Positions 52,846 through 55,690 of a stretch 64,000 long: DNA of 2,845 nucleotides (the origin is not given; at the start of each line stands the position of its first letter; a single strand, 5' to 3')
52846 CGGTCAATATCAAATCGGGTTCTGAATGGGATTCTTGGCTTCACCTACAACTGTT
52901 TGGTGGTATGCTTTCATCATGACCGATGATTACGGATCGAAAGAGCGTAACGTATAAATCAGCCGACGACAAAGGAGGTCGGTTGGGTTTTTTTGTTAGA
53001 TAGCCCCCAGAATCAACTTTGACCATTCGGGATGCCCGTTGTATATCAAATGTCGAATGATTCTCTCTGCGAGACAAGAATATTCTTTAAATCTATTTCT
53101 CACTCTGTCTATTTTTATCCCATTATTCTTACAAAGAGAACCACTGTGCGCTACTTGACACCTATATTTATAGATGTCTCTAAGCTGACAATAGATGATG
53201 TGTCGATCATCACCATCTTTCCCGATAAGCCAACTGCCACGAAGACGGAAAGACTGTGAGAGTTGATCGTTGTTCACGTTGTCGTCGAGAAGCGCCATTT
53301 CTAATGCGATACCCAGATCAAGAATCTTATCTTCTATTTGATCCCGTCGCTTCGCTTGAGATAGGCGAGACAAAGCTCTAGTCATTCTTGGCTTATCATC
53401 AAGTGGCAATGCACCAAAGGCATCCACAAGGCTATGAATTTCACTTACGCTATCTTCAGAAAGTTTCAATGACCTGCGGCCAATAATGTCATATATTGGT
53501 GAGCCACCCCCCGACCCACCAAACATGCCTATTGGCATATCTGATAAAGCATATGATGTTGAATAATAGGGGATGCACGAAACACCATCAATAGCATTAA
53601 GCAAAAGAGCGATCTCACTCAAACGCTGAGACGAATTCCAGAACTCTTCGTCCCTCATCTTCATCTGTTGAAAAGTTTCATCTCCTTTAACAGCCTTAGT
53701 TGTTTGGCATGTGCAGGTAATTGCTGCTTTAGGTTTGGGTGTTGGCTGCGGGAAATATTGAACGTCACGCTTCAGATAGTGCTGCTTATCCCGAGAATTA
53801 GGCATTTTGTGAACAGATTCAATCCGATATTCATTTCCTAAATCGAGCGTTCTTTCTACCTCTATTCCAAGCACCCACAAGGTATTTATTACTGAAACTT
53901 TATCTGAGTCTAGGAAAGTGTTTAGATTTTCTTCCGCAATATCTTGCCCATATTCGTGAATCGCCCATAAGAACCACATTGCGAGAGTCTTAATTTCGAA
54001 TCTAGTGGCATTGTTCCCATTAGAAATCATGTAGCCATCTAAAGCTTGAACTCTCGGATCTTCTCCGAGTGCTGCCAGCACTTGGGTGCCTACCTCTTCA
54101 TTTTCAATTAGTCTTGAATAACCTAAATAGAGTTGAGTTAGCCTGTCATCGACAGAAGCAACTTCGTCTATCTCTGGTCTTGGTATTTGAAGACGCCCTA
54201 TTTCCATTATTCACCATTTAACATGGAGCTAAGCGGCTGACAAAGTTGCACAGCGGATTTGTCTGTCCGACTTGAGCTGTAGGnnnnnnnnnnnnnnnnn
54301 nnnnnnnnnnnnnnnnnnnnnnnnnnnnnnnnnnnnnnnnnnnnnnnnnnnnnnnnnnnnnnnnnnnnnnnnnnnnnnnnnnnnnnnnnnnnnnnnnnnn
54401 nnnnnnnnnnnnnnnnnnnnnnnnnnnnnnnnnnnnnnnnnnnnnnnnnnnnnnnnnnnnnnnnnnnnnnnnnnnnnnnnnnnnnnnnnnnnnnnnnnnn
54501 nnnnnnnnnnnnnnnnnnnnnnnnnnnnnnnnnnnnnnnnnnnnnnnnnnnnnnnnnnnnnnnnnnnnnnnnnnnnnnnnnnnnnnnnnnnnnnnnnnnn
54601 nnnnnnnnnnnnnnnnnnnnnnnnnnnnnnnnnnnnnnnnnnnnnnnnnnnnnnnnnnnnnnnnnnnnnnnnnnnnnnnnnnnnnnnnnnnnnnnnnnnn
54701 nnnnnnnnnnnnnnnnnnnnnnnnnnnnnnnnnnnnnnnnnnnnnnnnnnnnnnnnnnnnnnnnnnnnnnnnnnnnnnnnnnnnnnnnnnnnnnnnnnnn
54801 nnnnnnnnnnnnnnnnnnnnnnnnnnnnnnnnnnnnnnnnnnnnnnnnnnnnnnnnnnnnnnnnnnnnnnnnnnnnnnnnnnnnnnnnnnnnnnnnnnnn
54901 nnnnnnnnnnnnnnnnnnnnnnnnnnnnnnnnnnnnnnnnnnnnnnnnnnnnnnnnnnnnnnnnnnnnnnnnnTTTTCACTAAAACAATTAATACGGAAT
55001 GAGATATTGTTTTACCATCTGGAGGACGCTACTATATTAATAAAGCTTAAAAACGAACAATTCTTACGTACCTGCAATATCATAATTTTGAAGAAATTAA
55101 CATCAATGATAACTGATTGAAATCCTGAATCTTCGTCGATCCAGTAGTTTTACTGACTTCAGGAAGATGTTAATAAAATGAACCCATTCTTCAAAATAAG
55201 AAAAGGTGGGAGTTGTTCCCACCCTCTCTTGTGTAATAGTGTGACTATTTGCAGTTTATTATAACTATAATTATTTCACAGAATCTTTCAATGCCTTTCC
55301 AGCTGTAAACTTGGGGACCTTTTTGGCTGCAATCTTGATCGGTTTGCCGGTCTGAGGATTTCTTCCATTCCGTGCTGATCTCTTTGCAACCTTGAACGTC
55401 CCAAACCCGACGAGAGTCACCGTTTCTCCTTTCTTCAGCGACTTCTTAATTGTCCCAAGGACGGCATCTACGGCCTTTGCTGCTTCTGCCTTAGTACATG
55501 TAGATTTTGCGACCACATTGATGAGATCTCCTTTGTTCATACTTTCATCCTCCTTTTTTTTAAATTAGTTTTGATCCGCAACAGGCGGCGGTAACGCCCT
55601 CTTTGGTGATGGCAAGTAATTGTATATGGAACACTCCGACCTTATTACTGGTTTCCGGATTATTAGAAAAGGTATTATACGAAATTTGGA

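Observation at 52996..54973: Two-gene module on the comM-integrated island: a 229-aa unknown plus a 403-aa protein with a C-terminal HEPN Rx4H motif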

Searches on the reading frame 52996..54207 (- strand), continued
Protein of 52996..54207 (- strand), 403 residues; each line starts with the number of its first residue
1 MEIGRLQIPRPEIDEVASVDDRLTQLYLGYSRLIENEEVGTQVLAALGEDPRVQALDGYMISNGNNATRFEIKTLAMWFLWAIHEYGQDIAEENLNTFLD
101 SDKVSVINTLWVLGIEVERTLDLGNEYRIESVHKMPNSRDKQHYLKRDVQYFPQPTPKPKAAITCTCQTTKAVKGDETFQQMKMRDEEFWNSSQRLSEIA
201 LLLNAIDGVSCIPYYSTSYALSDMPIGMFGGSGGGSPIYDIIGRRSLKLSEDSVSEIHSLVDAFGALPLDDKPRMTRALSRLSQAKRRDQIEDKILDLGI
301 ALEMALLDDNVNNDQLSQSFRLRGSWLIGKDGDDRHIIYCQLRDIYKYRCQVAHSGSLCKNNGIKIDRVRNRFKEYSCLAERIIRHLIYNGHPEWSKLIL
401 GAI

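Call 92: find_encoding_contigs(protein=P0008, flank=6000, max_places=2)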
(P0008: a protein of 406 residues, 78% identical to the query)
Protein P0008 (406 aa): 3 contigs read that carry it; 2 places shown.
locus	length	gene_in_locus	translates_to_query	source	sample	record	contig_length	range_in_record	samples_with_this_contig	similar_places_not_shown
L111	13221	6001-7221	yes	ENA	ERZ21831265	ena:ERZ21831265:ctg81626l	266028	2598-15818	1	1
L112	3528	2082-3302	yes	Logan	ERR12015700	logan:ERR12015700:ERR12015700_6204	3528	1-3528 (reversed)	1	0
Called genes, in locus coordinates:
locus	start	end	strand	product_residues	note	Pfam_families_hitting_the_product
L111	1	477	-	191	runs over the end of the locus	PF00580:UvrD-helicase, PF13245:AAA_19 (weak)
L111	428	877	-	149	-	-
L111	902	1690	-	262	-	PF12705:PDDEXK_1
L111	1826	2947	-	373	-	-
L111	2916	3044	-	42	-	-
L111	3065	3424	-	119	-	PF00436:SSB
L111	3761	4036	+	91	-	PF00216:Bac_DNA_binding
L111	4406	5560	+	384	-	-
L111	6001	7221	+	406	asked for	-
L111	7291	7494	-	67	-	-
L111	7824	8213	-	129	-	PF12844:HTH_19, PF13560:HTH_31, PF01381:HTH_3, PF13443:HTH_26 (weak)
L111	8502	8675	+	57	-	-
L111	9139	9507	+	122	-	-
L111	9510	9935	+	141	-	-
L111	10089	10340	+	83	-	-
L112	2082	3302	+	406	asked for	-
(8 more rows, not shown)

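Call 98: find_related_loci(query=A2, collection=viral_contigs, flank=6000)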
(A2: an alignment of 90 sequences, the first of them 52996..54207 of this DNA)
Query A2 (403 aa) in viral_contigs; peptide patterns used: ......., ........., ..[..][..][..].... (x = any residue, [..] = any of these).
128 stretches matched a pattern, but none encodes a relative of the query by tblastn (E <= 1e-3).

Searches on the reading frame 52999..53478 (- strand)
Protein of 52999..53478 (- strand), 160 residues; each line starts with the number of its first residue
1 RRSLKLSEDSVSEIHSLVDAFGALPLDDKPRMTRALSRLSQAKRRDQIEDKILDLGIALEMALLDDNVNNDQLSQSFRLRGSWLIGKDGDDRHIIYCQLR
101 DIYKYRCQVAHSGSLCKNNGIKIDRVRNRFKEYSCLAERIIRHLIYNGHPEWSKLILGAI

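Call 35: search_solved_structures(query=A4, max_evalue=10, show_alignments=4)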
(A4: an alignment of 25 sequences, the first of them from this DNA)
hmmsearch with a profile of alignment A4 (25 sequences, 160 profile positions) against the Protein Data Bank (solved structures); distinct sequences matched with E-value up to 10: 19.
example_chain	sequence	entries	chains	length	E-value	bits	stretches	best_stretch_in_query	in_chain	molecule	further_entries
9hxj_A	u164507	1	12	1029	0.024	17.7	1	8-74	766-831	Maltose/maltodextrin-binding periplasmic protein,Bacterial antiviral defense protein Ec3Ap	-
3k2m_A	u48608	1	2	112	0.027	17.6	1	73-144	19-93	Proto-oncogene tyrosine-protein kinase ABL1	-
1ab2_A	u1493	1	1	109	0.028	17.5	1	72-144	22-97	C-ABL TYROSINE KINASE SH2 DOMAIN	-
5dc0_B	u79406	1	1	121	0.034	17.3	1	73-144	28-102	Tyrosine-protein kinase ABL1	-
3t04_A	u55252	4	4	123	0.035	17.2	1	73-144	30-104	Tyrosine-protein kinase ABL1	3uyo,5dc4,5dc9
2abl_A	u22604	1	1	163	0.082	16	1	73-144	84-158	ABL TYROSINE KINASE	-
9f01_A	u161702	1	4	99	0.14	15.3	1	72-144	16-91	synthetic D-SH2 domain NS1-10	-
9f00_A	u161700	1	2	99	0.14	15.3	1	72-144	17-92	synthetic D-SH2 domain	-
6amv_A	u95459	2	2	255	0.18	14.9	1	73-144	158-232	Tyrosine-protein kinase ABL1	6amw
1zbd_B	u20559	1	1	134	0.25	14.4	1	2-42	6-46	RABPHILIN-3A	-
4xey_B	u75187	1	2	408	0.34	14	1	73-144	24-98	Tyrosine-protein kinase ABL1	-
8ssn_A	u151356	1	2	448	0.39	13.8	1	74-144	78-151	Tyrosine-protein kinase ABL1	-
1opk_A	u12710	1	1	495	0.45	13.6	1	74-144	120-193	Proto-oncogene tyrosine-protein kinase ABL1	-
2fo0_A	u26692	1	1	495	0.46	13.6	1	74-144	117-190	Proto-oncogene tyrosine-protein kinase ABL1 (1B ISOFORM)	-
5mo4_A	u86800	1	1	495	0.46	13.6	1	74-144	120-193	Tyrosine-protein kinase ABL1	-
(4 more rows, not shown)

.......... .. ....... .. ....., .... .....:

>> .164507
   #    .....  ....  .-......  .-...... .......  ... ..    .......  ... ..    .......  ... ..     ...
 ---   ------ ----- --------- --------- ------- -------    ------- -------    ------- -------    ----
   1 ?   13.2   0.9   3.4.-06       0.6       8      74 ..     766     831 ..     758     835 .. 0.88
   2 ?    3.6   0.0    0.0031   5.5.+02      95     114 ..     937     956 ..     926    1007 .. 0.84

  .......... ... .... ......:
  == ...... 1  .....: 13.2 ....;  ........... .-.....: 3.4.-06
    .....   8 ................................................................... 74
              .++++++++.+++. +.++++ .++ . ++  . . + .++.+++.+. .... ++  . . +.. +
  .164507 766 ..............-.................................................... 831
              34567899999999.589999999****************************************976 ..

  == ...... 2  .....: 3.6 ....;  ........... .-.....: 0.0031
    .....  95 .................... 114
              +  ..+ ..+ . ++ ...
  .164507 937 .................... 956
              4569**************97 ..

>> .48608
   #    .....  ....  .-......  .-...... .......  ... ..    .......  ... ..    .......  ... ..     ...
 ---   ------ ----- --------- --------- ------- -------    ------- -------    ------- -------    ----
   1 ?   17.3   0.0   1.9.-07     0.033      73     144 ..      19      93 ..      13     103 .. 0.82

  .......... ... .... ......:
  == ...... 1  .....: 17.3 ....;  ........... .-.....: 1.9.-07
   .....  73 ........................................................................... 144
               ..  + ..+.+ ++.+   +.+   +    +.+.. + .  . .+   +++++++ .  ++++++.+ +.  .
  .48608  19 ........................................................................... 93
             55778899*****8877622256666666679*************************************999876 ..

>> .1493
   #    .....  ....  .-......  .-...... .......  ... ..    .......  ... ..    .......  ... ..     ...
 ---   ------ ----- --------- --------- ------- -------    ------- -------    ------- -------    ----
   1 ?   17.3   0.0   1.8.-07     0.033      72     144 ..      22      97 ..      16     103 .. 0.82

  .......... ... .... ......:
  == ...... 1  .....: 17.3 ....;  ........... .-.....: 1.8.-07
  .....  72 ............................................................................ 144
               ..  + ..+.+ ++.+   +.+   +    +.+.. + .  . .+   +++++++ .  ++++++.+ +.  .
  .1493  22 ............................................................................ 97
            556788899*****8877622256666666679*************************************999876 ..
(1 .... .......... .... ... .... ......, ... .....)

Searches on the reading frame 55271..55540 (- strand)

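Call 21: search_protein_families(library=pfam, proteins=[window:55271-55540:-], max_evalue=0.01)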
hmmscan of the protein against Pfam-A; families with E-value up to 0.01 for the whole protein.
window:55271-55540:- (89 aa): 4 families
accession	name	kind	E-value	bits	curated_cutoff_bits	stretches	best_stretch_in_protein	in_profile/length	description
PF00216.26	Bac_DNA_binding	-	3.7e-33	114.1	22.4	1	1-89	1-90/90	Bacterial DNA-binding protein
PF18291.6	HU-HIG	-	1.7e-05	25.3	26.2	1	10-89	42-119/125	HU domain fused to wHTH, Ig, or Glycine-rich motif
PF18175.6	HU-CCDC81_bac_2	-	0.0014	18.9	35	1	11-52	9-50/70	CCDC81-like prokaryotic HU domain 2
PF09956.15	Phage_cement_2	-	0.0037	18.1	24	1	2-73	2-71/103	Phage cement protein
